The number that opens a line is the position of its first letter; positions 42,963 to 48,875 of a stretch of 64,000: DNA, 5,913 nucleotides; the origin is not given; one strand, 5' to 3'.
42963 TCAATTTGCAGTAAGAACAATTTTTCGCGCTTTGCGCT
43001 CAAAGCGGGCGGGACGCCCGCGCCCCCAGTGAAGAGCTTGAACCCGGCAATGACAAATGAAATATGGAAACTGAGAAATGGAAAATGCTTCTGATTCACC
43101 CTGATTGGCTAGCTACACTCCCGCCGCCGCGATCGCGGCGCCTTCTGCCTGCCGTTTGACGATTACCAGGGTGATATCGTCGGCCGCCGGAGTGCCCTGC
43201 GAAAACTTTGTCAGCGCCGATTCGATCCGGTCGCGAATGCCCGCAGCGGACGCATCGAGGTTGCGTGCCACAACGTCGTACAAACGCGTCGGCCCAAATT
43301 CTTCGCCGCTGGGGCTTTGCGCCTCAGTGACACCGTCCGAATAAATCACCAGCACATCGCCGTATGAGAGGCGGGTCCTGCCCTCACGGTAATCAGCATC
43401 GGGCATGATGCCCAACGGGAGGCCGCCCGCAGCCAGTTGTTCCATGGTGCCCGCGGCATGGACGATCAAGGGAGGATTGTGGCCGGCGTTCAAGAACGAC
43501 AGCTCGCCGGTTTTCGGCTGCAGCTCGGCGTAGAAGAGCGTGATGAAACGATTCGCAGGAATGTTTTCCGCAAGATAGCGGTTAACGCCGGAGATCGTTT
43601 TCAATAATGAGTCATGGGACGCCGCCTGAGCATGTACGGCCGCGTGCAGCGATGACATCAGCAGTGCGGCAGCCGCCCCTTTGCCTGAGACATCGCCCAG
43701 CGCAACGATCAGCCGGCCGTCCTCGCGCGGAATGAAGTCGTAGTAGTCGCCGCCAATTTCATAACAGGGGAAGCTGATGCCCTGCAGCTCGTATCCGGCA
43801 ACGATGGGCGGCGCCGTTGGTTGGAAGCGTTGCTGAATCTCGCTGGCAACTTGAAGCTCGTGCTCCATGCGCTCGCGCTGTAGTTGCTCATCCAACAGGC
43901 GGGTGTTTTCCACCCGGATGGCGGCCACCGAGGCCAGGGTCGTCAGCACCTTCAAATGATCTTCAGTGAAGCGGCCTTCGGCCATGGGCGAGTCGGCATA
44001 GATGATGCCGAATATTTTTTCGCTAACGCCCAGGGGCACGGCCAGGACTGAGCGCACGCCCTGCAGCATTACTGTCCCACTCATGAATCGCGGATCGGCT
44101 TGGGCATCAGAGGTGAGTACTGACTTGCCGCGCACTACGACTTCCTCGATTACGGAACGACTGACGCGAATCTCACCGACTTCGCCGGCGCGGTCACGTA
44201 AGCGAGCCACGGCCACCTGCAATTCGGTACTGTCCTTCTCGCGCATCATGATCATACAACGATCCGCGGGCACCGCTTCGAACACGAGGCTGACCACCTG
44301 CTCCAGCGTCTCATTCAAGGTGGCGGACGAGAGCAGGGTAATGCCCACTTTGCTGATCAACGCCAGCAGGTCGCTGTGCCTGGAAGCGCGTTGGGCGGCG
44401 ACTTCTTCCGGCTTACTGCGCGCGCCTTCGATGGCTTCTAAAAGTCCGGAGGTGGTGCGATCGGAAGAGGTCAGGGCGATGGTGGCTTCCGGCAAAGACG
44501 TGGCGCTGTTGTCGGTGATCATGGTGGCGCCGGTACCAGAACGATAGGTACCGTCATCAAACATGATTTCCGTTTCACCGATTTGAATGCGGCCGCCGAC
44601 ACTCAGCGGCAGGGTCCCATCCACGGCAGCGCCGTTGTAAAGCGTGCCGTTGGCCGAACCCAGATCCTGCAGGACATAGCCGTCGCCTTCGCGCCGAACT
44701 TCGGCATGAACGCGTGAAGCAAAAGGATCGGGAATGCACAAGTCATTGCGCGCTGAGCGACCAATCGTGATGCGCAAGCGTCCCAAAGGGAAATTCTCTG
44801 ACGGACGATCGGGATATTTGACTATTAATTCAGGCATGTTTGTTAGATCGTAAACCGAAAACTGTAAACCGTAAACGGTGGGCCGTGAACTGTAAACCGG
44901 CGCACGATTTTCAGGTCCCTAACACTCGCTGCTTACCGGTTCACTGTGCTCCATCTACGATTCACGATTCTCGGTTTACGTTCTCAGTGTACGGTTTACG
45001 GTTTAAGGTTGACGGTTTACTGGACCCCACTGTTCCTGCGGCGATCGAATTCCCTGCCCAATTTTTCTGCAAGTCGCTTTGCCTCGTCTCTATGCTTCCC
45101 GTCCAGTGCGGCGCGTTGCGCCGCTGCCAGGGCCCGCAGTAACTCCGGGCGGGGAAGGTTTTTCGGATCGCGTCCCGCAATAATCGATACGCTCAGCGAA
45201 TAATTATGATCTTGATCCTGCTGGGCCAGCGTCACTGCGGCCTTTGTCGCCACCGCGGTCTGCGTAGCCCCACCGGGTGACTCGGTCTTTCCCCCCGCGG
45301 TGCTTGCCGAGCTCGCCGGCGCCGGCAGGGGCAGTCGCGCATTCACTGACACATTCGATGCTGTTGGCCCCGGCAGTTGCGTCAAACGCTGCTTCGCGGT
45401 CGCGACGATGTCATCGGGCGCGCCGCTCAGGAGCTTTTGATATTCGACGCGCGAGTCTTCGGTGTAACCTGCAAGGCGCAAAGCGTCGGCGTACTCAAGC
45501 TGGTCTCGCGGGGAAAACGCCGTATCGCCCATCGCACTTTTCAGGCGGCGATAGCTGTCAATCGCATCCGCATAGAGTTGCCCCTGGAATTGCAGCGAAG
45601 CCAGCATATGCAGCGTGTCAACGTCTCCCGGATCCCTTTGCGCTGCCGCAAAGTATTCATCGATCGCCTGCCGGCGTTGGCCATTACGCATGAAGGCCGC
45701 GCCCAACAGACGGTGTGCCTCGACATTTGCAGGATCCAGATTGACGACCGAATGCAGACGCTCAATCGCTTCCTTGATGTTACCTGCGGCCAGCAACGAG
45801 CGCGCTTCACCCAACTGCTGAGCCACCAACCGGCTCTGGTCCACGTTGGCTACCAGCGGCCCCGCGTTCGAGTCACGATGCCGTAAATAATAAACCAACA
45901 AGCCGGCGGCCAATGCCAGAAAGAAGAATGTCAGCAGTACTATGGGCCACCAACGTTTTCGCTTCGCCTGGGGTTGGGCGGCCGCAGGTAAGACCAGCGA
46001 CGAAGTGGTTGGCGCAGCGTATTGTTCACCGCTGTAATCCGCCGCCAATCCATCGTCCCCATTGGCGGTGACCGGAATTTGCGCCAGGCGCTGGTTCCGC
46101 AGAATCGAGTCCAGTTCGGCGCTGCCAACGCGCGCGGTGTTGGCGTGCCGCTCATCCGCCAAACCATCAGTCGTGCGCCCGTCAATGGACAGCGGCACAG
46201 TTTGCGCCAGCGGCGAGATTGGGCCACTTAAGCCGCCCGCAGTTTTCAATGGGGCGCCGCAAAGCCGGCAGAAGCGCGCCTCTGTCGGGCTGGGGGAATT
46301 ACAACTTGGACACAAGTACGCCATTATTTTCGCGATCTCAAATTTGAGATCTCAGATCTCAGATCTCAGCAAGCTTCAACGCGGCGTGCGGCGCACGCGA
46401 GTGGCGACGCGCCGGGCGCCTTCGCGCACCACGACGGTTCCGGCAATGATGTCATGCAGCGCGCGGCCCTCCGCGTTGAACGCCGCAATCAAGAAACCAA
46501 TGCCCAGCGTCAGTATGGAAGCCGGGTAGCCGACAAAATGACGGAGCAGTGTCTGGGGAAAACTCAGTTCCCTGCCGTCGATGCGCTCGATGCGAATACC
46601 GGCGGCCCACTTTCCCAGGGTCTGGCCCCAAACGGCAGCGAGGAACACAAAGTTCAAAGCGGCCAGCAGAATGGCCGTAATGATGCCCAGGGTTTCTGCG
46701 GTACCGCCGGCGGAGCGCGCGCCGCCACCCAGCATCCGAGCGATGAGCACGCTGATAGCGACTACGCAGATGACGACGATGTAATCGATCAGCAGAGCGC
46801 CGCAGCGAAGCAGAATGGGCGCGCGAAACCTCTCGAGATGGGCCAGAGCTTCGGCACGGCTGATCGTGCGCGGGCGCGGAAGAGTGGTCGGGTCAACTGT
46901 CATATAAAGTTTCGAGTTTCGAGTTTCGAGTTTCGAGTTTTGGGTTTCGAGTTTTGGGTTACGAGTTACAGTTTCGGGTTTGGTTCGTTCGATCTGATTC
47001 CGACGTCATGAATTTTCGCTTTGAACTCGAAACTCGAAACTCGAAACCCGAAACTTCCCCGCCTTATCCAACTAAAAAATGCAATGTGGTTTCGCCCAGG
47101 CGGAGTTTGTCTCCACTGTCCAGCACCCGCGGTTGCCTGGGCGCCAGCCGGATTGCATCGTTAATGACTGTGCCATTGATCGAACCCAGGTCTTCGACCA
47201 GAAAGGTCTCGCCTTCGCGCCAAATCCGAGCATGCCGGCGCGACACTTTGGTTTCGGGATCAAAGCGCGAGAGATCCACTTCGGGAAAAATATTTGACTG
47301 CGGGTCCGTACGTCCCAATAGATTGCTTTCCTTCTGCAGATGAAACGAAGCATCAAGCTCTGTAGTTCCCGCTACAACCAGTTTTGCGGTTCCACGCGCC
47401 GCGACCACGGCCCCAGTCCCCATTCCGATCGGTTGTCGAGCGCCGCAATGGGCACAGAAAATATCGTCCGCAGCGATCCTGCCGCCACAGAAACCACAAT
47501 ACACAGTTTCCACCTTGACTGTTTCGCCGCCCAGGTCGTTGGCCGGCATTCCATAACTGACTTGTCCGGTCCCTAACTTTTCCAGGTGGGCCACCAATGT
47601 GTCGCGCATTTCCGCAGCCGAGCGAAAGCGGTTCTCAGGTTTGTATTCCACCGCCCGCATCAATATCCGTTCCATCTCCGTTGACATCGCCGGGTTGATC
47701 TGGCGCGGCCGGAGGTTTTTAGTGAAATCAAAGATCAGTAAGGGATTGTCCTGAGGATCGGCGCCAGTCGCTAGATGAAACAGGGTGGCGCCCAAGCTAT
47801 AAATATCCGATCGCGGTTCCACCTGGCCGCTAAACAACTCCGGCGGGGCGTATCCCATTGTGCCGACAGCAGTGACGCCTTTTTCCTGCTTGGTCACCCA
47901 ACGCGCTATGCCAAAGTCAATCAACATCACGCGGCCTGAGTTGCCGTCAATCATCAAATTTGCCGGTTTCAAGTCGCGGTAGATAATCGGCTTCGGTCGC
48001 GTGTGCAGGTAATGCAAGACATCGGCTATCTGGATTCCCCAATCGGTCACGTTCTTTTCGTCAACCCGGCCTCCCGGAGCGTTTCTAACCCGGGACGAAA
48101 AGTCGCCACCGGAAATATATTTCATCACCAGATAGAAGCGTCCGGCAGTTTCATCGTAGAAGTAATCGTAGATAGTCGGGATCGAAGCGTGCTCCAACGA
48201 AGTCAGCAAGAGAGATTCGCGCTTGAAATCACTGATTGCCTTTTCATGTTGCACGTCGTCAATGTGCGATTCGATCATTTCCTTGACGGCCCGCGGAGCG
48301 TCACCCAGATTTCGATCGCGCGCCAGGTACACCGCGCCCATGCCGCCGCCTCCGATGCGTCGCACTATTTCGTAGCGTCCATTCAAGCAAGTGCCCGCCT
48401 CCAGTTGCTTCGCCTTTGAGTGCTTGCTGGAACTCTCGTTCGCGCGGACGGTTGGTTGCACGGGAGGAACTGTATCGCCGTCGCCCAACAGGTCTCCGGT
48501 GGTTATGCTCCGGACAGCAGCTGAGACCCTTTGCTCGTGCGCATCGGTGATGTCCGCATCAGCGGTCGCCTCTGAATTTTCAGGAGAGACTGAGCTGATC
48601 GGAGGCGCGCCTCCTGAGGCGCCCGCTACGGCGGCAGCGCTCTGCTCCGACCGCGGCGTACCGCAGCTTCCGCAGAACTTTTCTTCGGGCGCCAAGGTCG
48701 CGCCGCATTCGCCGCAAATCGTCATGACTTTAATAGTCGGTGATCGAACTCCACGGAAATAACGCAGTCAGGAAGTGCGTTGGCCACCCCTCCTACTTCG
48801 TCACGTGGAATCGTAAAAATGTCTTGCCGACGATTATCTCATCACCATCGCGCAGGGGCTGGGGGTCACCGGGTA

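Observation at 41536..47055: Inverted repeats whose arms are tandem 7-nt words, with a different word in each spacer of one gene string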

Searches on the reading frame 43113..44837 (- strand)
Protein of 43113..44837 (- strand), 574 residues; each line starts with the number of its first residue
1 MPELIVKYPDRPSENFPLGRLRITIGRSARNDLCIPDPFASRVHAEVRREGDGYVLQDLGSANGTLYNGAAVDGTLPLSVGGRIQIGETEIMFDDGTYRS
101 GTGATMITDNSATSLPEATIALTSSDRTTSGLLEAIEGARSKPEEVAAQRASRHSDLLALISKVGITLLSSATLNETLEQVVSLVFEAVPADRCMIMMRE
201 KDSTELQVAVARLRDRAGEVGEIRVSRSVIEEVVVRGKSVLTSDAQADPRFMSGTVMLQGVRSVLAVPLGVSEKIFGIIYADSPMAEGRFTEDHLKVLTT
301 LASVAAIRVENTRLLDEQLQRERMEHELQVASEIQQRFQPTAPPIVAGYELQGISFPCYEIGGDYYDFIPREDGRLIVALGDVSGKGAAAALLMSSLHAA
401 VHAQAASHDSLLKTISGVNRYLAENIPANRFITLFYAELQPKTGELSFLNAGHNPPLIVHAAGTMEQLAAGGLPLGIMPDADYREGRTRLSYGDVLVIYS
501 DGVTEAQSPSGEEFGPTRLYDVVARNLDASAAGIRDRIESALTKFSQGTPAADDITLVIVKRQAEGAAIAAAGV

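Call 16: search_protein_families(library=pfam, proteins=[window:43113-44837:-])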
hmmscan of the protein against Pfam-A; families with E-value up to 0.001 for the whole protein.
window:43113-44837:- (574 aa): 6 families
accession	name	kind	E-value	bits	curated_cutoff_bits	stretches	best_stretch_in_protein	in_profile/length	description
PF07228.17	SpoIIE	-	7.2e-50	170.1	25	1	373-562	2-191/192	Stage II sporulation protein E (SpoIIE)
PF00498.31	FHA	-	2.2e-17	63.7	20.7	1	23-87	1-67/67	FHA domain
PF01590.32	GAF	-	1.3e-16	61.7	22.4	1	174-308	2-132/133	GAF domain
PF13185.12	GAF_2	-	9.3e-14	52.2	28.6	1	172-308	2-134/136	GAF domain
PF13492.12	GAF_3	-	1.6e-13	51.6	27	1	174-311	2-129/129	GAF domain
PF16697.10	Yop-YscD_cpl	-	5.3e-13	49.5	33.2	1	13-94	9-91/94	Inner membrane component of T3SS, cytoplasmic domain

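Call 22: find_related_loci(query=window:43113-44837:-, collection=genome_contigs, flank=10000)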
Query window:43113-44837:- (574 aa) in genome_contigs; peptide patterns used: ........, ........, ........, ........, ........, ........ (x = any residue, [..] = any of these).
281 stretches matched a pattern; 236 encode a relative of the query (tblastn E <= 1e-3); the best 80 are kept; 80 distinct loci.
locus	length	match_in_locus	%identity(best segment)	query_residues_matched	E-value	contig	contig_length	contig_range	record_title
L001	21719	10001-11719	94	1-573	0e+0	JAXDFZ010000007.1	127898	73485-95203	MAG: Blastocatellia bacterium isolate BP_49 scaffold_3401279, whole genome shotgun sequence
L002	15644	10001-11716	93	1-572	0e+0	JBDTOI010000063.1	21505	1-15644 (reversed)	MAG: Pyrinomonadaceae bacterium isolate cluster3_bin.170 NODE_8392_length_21505_cov_8.063263, whole genome shotgun seque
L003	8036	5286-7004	92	1-573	0e+0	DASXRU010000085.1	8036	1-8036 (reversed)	MAG TPA_asm: Pyrinomonadaceae bacterium isolate SMAG_U4648 k141_2377710, whole genome shotgun sequence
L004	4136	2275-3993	92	1-573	0e+0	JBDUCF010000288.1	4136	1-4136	MAG: Pyrinomonadaceae bacterium isolate cluster4_bin.40 NODE_98640_length_4136_cov_7.045577, whole genome shotgun sequen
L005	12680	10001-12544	83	1-573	0e+0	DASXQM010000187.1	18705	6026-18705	MAG TPA_asm: Pyrinomonadaceae bacterium isolate SMAG_U4613 k141_216538, whole genome shotgun sequence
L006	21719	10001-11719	82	1-573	0e+0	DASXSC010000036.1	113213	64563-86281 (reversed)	MAG TPA_asm: Pyrinomonadaceae bacterium isolate SMAG_U4656 k141_1302115, whole genome shotgun sequence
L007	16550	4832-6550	82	1-573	0e+0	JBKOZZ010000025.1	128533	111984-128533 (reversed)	MAG: Acidobacteriota bacterium isolate GB_HAYS_MAG_00021 GB_HAYS_000000422680, whole genome shotgun sequence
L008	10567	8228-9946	82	1-573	0e+0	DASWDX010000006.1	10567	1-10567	MAG TPA_asm: Pyrinomonadaceae bacterium isolate SMAG_U2747 k141_1011514, whole genome shotgun sequence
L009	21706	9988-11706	82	1-573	0e+0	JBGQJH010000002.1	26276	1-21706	MAG: Pyrinomonadaceae bacterium isolate OBJ2_061818_070_28 k141_100203_length_26276_cov_40.5464, whole genome shotgun se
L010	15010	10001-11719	82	1-573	0e+0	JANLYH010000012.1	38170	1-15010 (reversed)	MAG: Pyrinomonadaceae bacterium isolate OTE_14_metabat.353 OTE_14_k141_3883762, whole genome shotgun sequence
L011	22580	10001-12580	83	1-564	0e+0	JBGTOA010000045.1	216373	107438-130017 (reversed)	MAG: Pyrinomonadaceae bacterium isolate JTS-RE40 k141_8017637, whole genome shotgun sequence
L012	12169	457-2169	83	1-572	0e+0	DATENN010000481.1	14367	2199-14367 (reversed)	MAG TPA_asm: Pyrinomonadaceae bacterium isolate SMAG_U8970 k141_414769, whole genome shotgun sequence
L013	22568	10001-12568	82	1-573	0e+0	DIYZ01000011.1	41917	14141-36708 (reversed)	MAG TPA_asm: Chloracidobacterium sp. UBA6041 UBA6041_contig_310, whole genome shotgun sequence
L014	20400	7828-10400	82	1-572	0e+0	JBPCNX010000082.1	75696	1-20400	MAG: Pyrinomonadaceae bacterium isolate TH_ant_mag_141 S1Ck127_6019286_flag_1_multi_20.9974_len_75696, whole genome shot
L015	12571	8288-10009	82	1-574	0e+0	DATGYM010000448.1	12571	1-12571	MAG TPA_asm: Pyrinomonadaceae bacterium isolate SMAG_U10635 k141_410406, whole genome shotgun sequence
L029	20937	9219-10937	81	1-573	0e+0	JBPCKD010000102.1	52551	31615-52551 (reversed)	MAG: Pyrinomonadaceae bacterium isolate TH_ant_mag_43 S1Ck127_289665_flag_1_multi_14.0000_len_52551, whole genome shotgu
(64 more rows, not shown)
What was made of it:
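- On Long heptanucleotide simple-sequence repeats (STRR-type): The organism is Acidobacteriota, family Pyrinomonadaceae (call 22).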

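Call 35: find_related_loci(query=window:43113-44837:-, collection=metagenome_contigs, flank=7000)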
Query window:43113-44837:- (574 aa) in metagenome_contigs; peptide patterns used: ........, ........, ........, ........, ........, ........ (x = any residue, [..] = any of these).
563 stretches matched a pattern; 484 encode a relative of the query (tblastn E <= 1e-3); the best 80 are kept; 80 distinct loci.
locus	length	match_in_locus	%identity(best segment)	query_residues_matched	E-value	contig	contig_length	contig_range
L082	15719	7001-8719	93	1-573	0e+0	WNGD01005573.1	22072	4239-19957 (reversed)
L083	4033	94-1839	82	1-572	0e+0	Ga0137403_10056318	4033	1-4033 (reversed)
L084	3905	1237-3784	82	1-573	0e+0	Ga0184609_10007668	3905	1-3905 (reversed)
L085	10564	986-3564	82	1-572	0e+0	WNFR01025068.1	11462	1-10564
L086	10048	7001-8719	82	1-573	0e+0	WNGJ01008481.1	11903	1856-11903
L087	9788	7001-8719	83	1-572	0e+0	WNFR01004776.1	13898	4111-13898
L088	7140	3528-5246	82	1-573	0e+0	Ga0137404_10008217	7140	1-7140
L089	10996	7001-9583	83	1-572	0e+0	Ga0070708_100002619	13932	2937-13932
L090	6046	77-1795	82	1-572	0e+0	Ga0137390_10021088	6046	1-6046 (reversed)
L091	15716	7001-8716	82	1-573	0e+0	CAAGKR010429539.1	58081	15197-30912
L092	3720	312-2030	82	1-573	0e+0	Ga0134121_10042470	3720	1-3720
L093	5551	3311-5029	82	1-573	0e+0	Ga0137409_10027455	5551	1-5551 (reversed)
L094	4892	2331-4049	82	1-573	0e+0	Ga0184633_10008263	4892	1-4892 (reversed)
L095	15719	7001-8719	81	1-573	0e+0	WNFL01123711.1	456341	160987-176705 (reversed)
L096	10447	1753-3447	83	1-565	0e+0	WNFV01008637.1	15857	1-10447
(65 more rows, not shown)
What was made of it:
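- Tried and rejected: The genome and metagenome scans gave nearest relatives at 93-94% PP2C identity (calls 22, 35).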

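Call 94: search_protein_families(library=pfam, proteins=[L029:1435-1878:-], max_evalue=0.1)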
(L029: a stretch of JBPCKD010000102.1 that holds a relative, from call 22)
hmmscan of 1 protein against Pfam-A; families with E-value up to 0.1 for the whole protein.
L029:1435-1878:- (147 aa): 0 families
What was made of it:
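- Tried and rejected: L029 loop ORF (147 aa): no Pfam match (call 94).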

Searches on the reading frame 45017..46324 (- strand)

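Call 16: search_protein_families(library=pfam, proteins=[window:45017-46324:-])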
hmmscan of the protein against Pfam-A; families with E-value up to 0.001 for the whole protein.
window:45017-46324:- (435 aa): 11 families
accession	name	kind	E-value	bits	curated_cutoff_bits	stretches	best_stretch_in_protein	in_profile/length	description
PF13414.12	TPR_11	-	1.6e-09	37.8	26.8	1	177-215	4-42/42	TPR repeat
PF13432.12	TPR_16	-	1.7e-09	38.4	32.7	1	171-234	1-64/65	Tetratricopeptide repeat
PF13428.12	TPR_14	-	3.6e-09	36.8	23.5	1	202-244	2-44/44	Tetratricopeptide repeat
PF14559.12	TPR_19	-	5.8e-09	36.6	25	1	177-241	1-64/68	Tetratricopeptide repeat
PF23914.1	TPR_CcmH_CycH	-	9.7e-07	29.2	42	1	175-266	58-152/158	Cytochrome c-type biogenesis protein H TPR domain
PF07719.23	TPR_2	-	3.3e-05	24.1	27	0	202-234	2-34/34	Tetratricopeptide repeat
PF03704.23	BTAD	-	9.7e-05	23.2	22.1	1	158-227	54-122/146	Bacterial transcriptional activator domain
PF12773.13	DZR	-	0.00013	22.5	27.3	1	5-27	1-23/45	Double zinc ribbon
PF13240.11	Zn_Ribbon_1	-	0.00033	20.8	25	1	5-26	2-23/23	zinc-ribbon domain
PF00515.34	TPR_1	-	0.00057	20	27.8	0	202-233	2-33/34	Tetratricopeptide repeat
PF13431.12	TPR_17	-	0.00065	20.2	24.4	0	194-219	6-31/34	Tetratricopeptide repeat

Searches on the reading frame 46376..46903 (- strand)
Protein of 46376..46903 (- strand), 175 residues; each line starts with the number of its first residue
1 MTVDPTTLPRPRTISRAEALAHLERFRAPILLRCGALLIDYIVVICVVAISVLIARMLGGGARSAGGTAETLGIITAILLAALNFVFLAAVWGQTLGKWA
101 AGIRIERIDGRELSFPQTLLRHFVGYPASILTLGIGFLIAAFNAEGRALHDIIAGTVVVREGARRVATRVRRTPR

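Call 16: search_protein_families(library=pfam, proteins=[window:46376-46903:-])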
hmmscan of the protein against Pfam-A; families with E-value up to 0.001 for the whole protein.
window:46376-46903:- (175 aa): 1 family
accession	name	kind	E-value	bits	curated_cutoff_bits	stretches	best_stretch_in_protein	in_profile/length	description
PF06271.18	RDD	-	7e-22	78.6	24.1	1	28-155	2-137/137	RDD family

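Call 34: find_encoding_contigs(protein=window:46376-46903:-, flank=6000, max_places=10)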
Protein window:46376-46903:- (175 aa): 1 contig read that carries it; 1 place shown.
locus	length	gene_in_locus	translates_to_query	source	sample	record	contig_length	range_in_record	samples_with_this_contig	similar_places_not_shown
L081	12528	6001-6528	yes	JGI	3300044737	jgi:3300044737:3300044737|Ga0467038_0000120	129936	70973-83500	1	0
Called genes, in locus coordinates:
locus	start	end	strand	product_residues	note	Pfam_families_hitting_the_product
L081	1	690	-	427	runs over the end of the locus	PF12704:MacB_PCD, PF02687:FtsX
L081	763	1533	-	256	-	PF02463:SMC_N (weak), PF13555:AAA_29 (faint), PF00005:ABC_tran, PF13304:AAA_21 (faint)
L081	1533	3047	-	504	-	PF25917:BSH_RND (weak), PF25990:Beta-barrel_YknX, PF26002:Beta-barrel_AprE (weak), PF25989:YknX_C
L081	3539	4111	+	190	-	PF16697:Yop-YscD_cpl, PF00498:FHA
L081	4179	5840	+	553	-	PF12773:DZR (faint), PF13240:Zn_Ribbon_1 (faint), PF13248:Zn_ribbon_3 (faint), PF00069:Pkinase, PF07714:PK_Tyr_Ser-Thr, PF00498:FHA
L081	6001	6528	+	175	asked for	PF06271:RDD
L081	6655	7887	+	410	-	PF13414:TPR_11, PF13428:TPR_14 (faint), PF13432:TPR_16, PF14559:TPR_19, PF23914:TPR_CcmH_CycH (weak)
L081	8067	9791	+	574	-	PF16697:Yop-YscD_cpl, PF00498:FHA, PF01590:GAF, PF13185:GAF_2, PF13492:GAF_3, PF07228:SpoIIE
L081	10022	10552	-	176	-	-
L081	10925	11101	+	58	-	-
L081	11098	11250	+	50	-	PF12836:HHH_3 (weak)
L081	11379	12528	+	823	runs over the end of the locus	-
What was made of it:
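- The window comes from a metagenome contig (call 34).
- Tried and rejected: Strain-level twin of the window: the exact-protein look-up returned only the window's own contig (call 34).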

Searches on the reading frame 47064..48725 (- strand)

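Call 16: search_protein_families(library=pfam, proteins=[window:47064-48725:-])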
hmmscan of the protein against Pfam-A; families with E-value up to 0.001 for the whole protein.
window:47064-48725:- (553 aa): 11 families
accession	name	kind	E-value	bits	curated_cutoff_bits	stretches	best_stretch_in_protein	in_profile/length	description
PF00069.31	Pkinase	-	1.1e-40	140.1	31.7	1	118-368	1-253/263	Protein kinase domain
PF07714.23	PK_Tyr_Ser-Thr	-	8.2e-24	84.7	23.1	1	120-367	3-249/258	Protein tyrosine and serine/threonine kinase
PF00498.31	FHA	-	1.3e-12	48.4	20.7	1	482-544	14-67/67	FHA domain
PF13248.11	Zn_ribbon_3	-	1.3e-08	34.4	27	1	406-430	1-25/26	zinc-ribbon domain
PF13240.11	Zn_Ribbon_1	-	8.5e-08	32.2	25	1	4-24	2-22/23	zinc-ribbon domain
PF12773.13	DZR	-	4.3e-06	27.2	27.3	0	4-22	27-45/45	Double zinc ribbon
PF01636.29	APH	-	2.9e-05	24.4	23.2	0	243-276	166-199/239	Phosphotransferase enzyme family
PF16697.10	Yop-YscD_cpl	-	9e-05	23.1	33.2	1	492-550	34-90/94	Inner membrane component of T3SS, cytoplasmic domain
PF03109.22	ABC1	-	0.00027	20.6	22.9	1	175-282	125-222/244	ABC1 atypical kinase-like domain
PF18912.6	DZR_2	-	0.00029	21.1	27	0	2-28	22-49/56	Double zinc ribbon domain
PF17032.10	Zn_ribbon_15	-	0.00039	21.6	28.9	0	2-22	53-73/73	zinc-ribbon family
